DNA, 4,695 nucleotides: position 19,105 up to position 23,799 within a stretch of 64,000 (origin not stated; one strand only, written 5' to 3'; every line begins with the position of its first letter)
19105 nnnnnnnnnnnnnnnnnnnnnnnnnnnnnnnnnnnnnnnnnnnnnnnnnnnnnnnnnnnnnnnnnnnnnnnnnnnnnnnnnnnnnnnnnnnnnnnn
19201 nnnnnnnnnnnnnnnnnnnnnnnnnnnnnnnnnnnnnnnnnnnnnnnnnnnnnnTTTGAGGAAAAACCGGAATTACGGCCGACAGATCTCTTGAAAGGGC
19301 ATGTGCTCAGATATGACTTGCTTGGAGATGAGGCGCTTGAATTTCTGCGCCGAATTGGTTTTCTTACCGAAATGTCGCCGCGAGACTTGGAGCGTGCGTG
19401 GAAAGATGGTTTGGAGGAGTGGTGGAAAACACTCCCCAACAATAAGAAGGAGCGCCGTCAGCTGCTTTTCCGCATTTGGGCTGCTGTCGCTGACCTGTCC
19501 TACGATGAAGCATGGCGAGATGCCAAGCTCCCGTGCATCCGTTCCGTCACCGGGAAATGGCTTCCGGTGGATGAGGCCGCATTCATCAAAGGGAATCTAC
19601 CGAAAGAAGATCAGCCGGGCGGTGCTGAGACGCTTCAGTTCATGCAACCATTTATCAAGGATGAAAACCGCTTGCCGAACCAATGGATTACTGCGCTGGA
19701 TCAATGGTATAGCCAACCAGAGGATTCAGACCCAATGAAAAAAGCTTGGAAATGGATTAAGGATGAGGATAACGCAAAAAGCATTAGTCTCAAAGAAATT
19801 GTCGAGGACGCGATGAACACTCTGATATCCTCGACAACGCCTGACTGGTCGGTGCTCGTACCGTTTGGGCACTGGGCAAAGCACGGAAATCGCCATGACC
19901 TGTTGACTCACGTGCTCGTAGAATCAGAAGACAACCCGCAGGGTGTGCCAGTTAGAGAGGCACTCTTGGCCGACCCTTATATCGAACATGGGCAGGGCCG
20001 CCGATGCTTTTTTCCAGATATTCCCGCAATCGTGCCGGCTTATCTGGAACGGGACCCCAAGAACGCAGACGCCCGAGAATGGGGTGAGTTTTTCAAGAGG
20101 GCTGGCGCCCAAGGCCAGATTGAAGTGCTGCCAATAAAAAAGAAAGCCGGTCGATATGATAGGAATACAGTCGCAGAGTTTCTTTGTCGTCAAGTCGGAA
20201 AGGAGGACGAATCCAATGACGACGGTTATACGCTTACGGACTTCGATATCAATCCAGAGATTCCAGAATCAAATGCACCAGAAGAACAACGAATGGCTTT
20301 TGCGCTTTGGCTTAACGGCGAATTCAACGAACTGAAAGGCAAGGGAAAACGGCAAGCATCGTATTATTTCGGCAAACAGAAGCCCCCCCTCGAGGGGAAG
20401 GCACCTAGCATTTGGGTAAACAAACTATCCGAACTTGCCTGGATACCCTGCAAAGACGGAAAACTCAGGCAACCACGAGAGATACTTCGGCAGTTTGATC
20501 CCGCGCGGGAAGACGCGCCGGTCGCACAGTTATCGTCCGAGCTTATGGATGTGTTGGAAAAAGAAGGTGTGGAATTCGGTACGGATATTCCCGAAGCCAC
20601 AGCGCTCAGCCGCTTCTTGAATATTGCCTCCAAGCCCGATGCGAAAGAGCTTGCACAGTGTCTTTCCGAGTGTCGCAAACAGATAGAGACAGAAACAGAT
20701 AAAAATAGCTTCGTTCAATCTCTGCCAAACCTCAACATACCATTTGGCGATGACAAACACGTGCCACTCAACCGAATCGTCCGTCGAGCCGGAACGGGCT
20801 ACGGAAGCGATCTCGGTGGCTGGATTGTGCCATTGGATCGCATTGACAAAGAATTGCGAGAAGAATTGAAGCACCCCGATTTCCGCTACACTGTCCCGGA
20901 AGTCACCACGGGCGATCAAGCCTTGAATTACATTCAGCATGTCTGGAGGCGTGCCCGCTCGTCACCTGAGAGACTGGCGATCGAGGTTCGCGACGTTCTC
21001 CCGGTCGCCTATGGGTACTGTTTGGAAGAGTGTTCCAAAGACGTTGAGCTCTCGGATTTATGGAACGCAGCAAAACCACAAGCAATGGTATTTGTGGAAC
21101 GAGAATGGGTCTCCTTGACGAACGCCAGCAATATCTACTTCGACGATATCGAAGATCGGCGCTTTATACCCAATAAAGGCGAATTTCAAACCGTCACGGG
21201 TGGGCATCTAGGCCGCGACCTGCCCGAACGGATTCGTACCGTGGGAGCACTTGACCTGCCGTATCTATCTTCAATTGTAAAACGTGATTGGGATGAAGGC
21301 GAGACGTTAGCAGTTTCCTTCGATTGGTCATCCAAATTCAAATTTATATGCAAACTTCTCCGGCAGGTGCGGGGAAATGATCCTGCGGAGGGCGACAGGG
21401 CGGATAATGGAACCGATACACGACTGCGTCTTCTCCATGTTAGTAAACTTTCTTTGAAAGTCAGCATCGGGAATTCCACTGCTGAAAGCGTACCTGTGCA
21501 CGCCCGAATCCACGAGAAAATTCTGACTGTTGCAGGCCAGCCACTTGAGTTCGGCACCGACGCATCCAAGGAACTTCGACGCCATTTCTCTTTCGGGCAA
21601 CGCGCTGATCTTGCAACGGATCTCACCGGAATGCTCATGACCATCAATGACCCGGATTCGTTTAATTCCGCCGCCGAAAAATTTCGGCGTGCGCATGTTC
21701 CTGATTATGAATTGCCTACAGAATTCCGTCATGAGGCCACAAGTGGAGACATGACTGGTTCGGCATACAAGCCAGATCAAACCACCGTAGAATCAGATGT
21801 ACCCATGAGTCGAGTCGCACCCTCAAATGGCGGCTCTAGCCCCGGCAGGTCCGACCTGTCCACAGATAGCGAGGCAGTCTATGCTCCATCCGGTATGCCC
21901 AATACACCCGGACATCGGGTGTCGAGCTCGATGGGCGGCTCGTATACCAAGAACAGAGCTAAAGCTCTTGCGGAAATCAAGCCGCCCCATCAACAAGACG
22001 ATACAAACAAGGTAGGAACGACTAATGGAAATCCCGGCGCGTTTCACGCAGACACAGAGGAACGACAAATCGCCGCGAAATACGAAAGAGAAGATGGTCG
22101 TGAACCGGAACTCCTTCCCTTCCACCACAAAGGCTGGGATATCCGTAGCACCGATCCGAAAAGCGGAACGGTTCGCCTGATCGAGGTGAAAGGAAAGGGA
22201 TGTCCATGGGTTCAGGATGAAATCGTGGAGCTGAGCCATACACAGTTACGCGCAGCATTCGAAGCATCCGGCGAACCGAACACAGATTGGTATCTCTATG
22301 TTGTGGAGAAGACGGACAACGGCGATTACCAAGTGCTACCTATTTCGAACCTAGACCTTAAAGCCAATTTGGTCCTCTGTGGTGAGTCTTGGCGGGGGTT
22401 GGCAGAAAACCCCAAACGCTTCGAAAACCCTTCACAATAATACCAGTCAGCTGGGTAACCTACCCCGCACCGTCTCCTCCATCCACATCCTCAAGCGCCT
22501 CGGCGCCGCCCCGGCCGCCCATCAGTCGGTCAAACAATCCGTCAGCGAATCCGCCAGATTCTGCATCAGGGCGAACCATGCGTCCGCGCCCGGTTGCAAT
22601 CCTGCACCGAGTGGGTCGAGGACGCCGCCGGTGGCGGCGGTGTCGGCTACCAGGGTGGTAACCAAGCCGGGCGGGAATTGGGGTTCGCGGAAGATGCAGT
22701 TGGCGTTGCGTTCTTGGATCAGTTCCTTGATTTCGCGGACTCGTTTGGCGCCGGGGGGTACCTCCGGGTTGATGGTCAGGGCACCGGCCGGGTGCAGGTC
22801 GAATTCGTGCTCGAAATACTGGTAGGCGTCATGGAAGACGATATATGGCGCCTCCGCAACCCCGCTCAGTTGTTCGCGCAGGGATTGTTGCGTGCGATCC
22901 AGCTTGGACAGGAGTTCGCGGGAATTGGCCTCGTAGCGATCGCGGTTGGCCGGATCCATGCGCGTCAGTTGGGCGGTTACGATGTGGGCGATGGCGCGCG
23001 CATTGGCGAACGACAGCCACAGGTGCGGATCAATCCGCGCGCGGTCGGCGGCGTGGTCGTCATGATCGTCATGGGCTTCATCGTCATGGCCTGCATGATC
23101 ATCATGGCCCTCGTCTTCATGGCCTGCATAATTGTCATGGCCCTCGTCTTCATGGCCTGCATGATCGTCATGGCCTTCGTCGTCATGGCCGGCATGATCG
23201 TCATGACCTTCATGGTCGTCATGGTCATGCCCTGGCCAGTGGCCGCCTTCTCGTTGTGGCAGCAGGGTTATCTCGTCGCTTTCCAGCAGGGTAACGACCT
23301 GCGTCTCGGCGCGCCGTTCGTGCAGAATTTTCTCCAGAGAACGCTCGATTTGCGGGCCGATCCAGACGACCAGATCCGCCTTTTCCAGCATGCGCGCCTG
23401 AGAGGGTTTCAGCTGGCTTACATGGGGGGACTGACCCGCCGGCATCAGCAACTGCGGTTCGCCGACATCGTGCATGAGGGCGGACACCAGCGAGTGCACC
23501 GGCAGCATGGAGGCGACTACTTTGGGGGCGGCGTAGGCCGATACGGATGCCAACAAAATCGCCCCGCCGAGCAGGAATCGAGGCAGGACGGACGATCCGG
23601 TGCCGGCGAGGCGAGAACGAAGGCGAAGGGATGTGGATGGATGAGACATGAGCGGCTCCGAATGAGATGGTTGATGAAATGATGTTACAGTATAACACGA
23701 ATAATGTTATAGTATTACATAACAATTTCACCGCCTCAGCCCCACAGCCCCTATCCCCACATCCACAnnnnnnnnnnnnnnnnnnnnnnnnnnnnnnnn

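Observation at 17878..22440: Low-GC single-gene island encoding a 1520-aa GHKL-ATPase / DUF3883-nuclease-like protein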

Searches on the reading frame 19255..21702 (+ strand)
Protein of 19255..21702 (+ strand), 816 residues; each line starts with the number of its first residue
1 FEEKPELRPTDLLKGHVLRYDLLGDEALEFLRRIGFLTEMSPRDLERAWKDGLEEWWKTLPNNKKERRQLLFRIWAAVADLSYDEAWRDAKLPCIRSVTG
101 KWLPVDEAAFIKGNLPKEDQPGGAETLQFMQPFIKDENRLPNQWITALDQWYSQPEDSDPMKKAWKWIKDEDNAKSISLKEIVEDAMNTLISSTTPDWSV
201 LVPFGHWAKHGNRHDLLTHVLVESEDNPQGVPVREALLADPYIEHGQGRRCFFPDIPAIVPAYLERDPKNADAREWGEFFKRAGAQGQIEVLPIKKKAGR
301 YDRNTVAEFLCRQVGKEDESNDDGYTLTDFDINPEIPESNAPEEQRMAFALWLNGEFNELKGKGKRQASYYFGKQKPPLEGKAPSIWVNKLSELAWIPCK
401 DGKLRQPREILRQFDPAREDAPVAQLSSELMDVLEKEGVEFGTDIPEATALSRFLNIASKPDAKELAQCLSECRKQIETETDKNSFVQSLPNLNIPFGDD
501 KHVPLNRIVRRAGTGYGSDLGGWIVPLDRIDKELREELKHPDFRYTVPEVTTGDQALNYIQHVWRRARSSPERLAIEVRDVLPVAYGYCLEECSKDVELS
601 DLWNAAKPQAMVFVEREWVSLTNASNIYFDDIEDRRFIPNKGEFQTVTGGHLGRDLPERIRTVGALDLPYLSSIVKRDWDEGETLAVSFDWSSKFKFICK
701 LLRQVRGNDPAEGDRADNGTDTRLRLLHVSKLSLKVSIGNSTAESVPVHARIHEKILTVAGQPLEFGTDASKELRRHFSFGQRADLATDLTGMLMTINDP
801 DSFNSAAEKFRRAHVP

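Call 94: search_protein_representatives(protein=window:19255-21702:+)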
Query: 816 residues. Proteins with E-value up to 0.001 (for the whole library): 229; up to 1e-10: 187; up to 1e-30: 138. The best 150 are listed.
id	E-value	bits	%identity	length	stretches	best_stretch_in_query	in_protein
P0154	3.7e-283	958.3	54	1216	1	1-816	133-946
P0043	3.7e-272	921.9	52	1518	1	1-816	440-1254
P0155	3.1e-242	822.9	48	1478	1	1-816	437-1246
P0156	2.1e-226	770.6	52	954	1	130-816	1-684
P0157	4.0e-204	696.9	43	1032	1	32-813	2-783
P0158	2.1e-190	651.5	42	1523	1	1-816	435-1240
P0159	3.7e-188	644.1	52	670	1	140-762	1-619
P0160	1.2e-179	615.9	40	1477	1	1-814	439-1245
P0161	8.5e-174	596.6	54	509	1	140-654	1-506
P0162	3.5e-171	587.9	37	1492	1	1-815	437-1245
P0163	3.4e-170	584.7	39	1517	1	7-816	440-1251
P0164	6.8e-158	544.0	41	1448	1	2-816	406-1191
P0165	8.6e-156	537.0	51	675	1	293-816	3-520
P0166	3.7e-152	525.0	47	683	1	273-816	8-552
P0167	4.8e-145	501.4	37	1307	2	327-814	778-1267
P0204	1.6e-63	231.8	28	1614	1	9-811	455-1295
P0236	1.8e-46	175.3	29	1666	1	5-812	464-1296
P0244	3.4e-44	167.8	26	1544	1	7-806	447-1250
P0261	1.1e-39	152.9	27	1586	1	26-804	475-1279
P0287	1.2e-31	126.4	25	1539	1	3-812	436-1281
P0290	8.0e-31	123.6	28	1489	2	384-787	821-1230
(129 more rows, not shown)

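Call 95: search_protein_families(library=padloc, proteins=[P0287, P0244, P0236, P0204, P0261, P0290], max_evalue=1e-20)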
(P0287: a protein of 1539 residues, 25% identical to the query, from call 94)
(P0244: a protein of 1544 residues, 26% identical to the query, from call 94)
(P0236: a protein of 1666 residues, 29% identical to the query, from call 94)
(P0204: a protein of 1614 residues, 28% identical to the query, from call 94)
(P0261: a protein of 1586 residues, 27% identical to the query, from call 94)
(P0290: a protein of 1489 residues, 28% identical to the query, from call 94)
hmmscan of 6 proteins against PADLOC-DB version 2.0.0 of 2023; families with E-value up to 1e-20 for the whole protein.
P0287 (1539 aa): 4 families
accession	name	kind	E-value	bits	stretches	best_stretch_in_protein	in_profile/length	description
PDLC03969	TmtA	-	1.7e-34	116.7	1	1337-1534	1331-1508/1563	-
PDLC03972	TmtA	-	1e-27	94.7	1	35-414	35-389/1302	-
PDLC03966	TmtA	-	1.7e-23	80.5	0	1422-1532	1545-1648/1655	-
PDLC03965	TmtA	-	2.1e-21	73.7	0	1393-1533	1229-1362/1370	-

P0244 (1544 aa): 4 families
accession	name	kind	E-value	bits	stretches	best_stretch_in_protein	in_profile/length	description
PDLC03966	TmtA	-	2.7e-32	109.6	0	50-439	47-445/1655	-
PDLC03969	TmtA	-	2.3e-31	106.3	1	1268-1523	1272-1505/1563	-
PDLC03972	TmtA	-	8.2e-24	81.8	0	50-162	45-156/1302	-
PDLC03968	TmtA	-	9.8e-23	77.8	1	8-375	35-370/1486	-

P0236 (1666 aa): 5 families
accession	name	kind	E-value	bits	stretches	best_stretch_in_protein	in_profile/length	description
PDLC03969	TmtA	-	5.9e-59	197.8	1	1341-1655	1252-1557/1563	-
PDLC03966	TmtA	-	2.2e-44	149.7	1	1263-1601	1337-1647/1655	-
PDLC03972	TmtA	-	2.2e-33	113.5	1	49-378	44-345/1302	-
PDLC03965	TmtA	-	9.5e-33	111.3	1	1377-1597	1160-1355/1370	-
PDLC03968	TmtA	-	2.1e-22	76.7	0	50-396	79-384/1486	-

P0204 (1614 aa): 5 families
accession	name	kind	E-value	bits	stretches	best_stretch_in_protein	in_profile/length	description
PDLC03969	TmtA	-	5.5e-37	125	1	1116-1591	1071-1508/1563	-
PDLC03972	TmtA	-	1.1e-28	97.9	1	48-427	44-391/1302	-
PDLC03966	TmtA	-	1.2e-26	91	0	1285-1590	1334-1649/1655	-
PDLC03968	TmtA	-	6.3e-24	81.8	0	28-132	58-166/1486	-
PDLC03965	TmtA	-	1.9e-21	73.9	0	47-114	32-104/1370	-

P0261 (1586 aa): 5 families
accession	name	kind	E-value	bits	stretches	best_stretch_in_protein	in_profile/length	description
PDLC03966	TmtA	-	1.4e-28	97.3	0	50-347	47-351/1655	-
PDLC03969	TmtA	-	6.6e-28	94.9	1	1350-1541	1314-1490/1563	-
PDLC03972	TmtA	-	2.5e-27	93.4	1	17-427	9-388/1302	-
PDLC03965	TmtA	-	1.2e-24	84.5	0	48-560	32-509/1370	-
PDLC03968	TmtA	-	3.4e-23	79.3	0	7-347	35-341/1486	-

P0290 (1489 aa): 5 families
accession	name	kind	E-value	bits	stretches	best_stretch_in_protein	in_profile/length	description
PDLC03969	TmtA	-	3e-32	109.3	1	1267-1481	1312-1508/1563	-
PDLC03966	TmtA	-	6e-29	98.5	0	1270-1482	1444-1650/1655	-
PDLC03972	TmtA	-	1.9e-27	93.8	0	40-122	45-132/1302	-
PDLC03968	TmtA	-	3.1e-25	86.1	0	34-124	73-165/1486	-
PDLC03965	TmtA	-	7.3e-21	71.9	0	26-432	21-410/1370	-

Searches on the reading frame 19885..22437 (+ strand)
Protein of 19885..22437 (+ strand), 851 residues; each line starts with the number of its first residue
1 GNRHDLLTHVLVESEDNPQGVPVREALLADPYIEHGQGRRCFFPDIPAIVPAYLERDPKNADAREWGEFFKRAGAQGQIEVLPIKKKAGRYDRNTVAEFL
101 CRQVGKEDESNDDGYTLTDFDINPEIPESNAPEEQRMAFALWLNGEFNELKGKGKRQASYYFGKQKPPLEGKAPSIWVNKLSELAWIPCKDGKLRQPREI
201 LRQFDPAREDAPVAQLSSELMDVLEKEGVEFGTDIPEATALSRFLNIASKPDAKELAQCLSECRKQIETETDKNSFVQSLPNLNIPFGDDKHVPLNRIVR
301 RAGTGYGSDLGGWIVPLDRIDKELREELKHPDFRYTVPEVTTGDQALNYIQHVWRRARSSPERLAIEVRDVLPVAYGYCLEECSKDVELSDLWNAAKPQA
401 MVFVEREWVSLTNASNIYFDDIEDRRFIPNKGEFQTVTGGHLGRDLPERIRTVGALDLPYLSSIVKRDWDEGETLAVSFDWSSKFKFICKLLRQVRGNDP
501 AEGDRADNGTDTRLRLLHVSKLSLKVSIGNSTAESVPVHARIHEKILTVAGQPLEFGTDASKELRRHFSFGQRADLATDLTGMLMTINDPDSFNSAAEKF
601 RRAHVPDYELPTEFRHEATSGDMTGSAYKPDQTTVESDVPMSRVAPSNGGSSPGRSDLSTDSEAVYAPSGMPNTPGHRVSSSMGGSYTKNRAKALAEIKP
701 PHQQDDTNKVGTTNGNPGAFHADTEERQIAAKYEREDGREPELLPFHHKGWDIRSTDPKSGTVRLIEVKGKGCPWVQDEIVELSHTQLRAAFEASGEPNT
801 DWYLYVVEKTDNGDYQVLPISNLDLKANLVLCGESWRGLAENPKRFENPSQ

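Call 53: predict_structure(alignment_id=A3)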
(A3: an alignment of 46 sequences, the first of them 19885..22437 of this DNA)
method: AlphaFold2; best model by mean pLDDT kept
length: 851 residues; sequences in the alignment: 46
mean_pLDDT: 73.7   pTM: 0.48
mean pLDDT of the five models: 73.7, 72.4, 71.8, 70.8, 70.5
residues with pLDDT >= 90: 273; 70-90: 318; 50-70: 69; < 50: 191
segments of 3 or more residues with pLDDT < 50: 1-65, 71-76, 502-511, 618-686, 688-722, 826-829
pLDDT, mean of each block of 10 residues (from residue 1): 33 41 38 34 39 43 50 53 90 88 70 88 83 76 83 91 73 92 90 89 82 89 92 81 75 87 85 84 82 89 67 87 92 87 94 94 88 93 94 95 91 86 84 83 89 94 90 91 92 75 41 82 88 90 91 92 87 84 94 93 89 68 30 30 29 28 24 26 40 40 29 30 76 92 78 90 89 68 67 74 87 85 54 69 77 43
secondary structure, 60 per line:
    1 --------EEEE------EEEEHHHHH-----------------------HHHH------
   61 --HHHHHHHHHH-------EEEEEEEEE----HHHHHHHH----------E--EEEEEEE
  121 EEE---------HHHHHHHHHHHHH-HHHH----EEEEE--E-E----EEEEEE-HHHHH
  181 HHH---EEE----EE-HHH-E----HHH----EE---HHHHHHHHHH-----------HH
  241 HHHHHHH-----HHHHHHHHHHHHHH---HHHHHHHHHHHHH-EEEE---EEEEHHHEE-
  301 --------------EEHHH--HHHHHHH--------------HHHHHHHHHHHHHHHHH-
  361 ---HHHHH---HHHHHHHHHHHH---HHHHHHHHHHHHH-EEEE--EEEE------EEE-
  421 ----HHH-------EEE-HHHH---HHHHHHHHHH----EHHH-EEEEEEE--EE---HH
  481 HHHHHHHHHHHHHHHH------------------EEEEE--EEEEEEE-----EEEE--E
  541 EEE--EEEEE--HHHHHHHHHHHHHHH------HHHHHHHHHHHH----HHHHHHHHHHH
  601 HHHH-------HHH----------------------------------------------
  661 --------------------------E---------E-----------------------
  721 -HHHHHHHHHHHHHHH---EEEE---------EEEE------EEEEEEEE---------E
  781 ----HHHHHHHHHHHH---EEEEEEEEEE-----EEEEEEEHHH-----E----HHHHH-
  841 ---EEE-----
elements in order (helices of 4 or more, strands of 3 or more residues): E9-12 E19-22 H23-27 H51-54 H63-72 E80-88 H93-100 E114-123 H133-145 H147-150 E155-159 E169-174 H176-183 E187-189 H218-227 H239-247 H253-266 H270-282 E284-287 E291-294 H322-328 H343-359 H364-368 H372-383 H387-399 E401-404 E407-410 E417-419 E435-437 H439-442 H446-455 E465-471 H479-496 E515-519 E522-528 E534-537 E540-543 E546-550 H553-567 H574-585 H590-604 H722-736 E740-743 E753-756 E763-770 H785-796 E800-809 E815-821 H835-839 E844-846

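Call 59: fold_search(model_id=the predicted structure, library=pdb)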
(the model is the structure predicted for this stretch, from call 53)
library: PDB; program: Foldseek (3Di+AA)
matches with E <= 10: 321; with E <= 0.001: 0
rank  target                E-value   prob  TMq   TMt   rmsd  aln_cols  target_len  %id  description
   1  2wcz_B                5.6e-03  1.00  0.11  0.65   3.9       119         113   14  1.6A resolution structure of Archaeoglobus fulgidus Hjc, a Holliday junction resolvase from an archaeal hyperthermophi (released 2009-03-24)
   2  2wiw_A                6.9e-03  1.00  0.11  0.65   3.8       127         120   14  Crystal structures of Holliday junction resolvases from Archaeoglobus fulgidus bound to DNA substrate (released 2009-05-26)
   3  9qcc_Q                1.3e-02  1.00  0.11  0.21   8.4       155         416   15  Activated XauSPARDA filament assembly with bound dsDNA substrate (released 2025-12-17)
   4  2eo0_A                1.4e-02  1.00  0.11  0.59   3.8       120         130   18  Crystal Structure of Holliday Junction Resolvase ST1444 (released 2007-10-02)
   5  1gef_B                1.5e-02  1.00  0.10  0.61   3.6       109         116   16  Crystal structure of the archaeal holliday junction resolvase HJC (released 2001-03-21)
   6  2wcz_A                1.6e-02  1.00  0.11  0.60   3.9       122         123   14  1.6A resolution structure of Archaeoglobus fulgidus Hjc, a Holliday junction resolvase from an archaeal hyperthermophi (released 2009-03-24)
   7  4tkk_A                1.6e-02  1.00  0.09  0.48   4.3        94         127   18  Sulfolobus solfataricus HJC mutants (released 2015-08-12)
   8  9qcc_M                1.6e-02  1.00  0.10  0.19   6.5       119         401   13  Activated XauSPARDA filament assembly with bound dsDNA substrate (released 2025-12-17)
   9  9qcc_Y                1.8e-02  0.97  0.09  0.18   8.7       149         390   15  Activated XauSPARDA filament assembly with bound dsDNA substrate (released 2025-12-17)
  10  9vx6_T                2.0e-02  0.99  0.10  0.20   7.9       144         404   10  Helical structure of gRNA-tDNA SPARDA complex (released 2026-01-14)
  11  9qcc_A                2.1e-02  0.99  0.10  0.19   8.8       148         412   15  Activated XauSPARDA filament assembly with bound dsDNA substrate (released 2025-12-17)
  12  2fco_B                2.2e-02  1.00  0.09  0.42   4.5       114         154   13  Crystal Structure of Bacillus stearothermophilus PrfA-Holliday Junction Resolvase (released 2006-11-21)
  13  1gef_E                2.4e-02  1.00  0.11  0.63   4.1       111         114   14  Crystal structure of the archaeal holliday junction resolvase HJC (released 2001-03-21)
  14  1rv5_A                2.6e-02  0.82  0.08  0.23  13.4       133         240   14  COMPLEX OF ECORV ENDONUCLEASE WITH D(AAAGAT)/D(ATCTT) (released 1998-11-11)
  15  2fco_A                2.8e-02  1.00  0.09  0.43   4.5       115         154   13  Crystal Structure of Bacillus stearothermophilus PrfA-Holliday Junction Resolvase (released 2006-11-21)
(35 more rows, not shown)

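Call 99: fold_search(model_id=the predicted structure, library=viral)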
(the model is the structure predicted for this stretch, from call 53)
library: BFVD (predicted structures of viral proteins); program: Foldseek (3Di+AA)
matches with E <= 10: 246; with E <= 0.001: 3
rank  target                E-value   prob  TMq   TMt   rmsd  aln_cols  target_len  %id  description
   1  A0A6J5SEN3            2.5e-04  1.00  0.12  0.60   4.4       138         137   15  Uncharacterized protein [uncultured Caudovirales phage]
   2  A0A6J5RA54            4.0e-04  1.00  0.12  0.51   7.0       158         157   19  Protein NO VEIN C-terminal domain-containing protein [uncultured Caudovirales phage]
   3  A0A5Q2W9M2            5.0e-04  1.00  0.12  0.60   4.1       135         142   17  (no name in the UniProt tables at hand)
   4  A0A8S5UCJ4            1.1e-03  1.00  0.12  0.52   5.3       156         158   13  Holliday junction resolvase RecU [Siphoviridae sp. ctgN495]
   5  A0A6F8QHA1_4          1.3e-03  0.75  0.07  0.04  27.0       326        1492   12  (no name in the UniProt tables at hand)
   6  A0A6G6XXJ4            2.1e-03  1.00  0.11  0.57   4.6       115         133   13  Uncharacterized protein [Ochrobactrum phage vB_OspP_OH]
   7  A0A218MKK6            2.3e-03  1.00  0.11  0.58   4.6       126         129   14  Uncharacterized protein [uncultured virus]
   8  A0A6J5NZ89            2.6e-03  1.00  0.12  0.60   4.0       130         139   12  Uncharacterized protein [uncultured Caudovirales phage]
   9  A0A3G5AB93            2.6e-03  1.00  0.10  0.58   6.6       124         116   13  Uncharacterized protein [Hyperionvirus sp.]
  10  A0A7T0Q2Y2            3.4e-03  1.00  0.12  0.60   4.0       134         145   13  (no name in the UniProt tables at hand)
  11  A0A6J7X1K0            3.4e-03  1.00  0.09  0.37   4.4       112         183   20  Uncharacterized protein [uncultured Caudovirales phage]
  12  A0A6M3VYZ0            3.6e-03  1.00  0.11  0.62   4.2       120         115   18  Putative Holliday junction resolvase [Saccharolobus solfataricus rod-shaped virus 1]
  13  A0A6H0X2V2            4.2e-03  1.00  0.12  0.54   4.7       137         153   10  (no name in the UniProt tables at hand)
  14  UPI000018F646         4.4e-03  0.99  0.10  0.42   7.0       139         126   14  (no name look-up for this kind of identifier)
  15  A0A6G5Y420            4.9e-03  1.00  0.10  0.50   4.2       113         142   11  (no name in the UniProt tables at hand)
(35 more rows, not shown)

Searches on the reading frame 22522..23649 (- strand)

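Call 11: search_protein_families(library=pfam, proteins=[window:22522-23649:-], max_evalue=0.00001)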
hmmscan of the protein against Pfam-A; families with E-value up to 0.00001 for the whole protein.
window:22522-23649:- (375 aa): 1 family
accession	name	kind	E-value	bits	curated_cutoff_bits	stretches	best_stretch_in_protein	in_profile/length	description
PF01297.22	ZnuA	-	5e-64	216.7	29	1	44-372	1-263/263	Zinc-uptake complex component A periplasmic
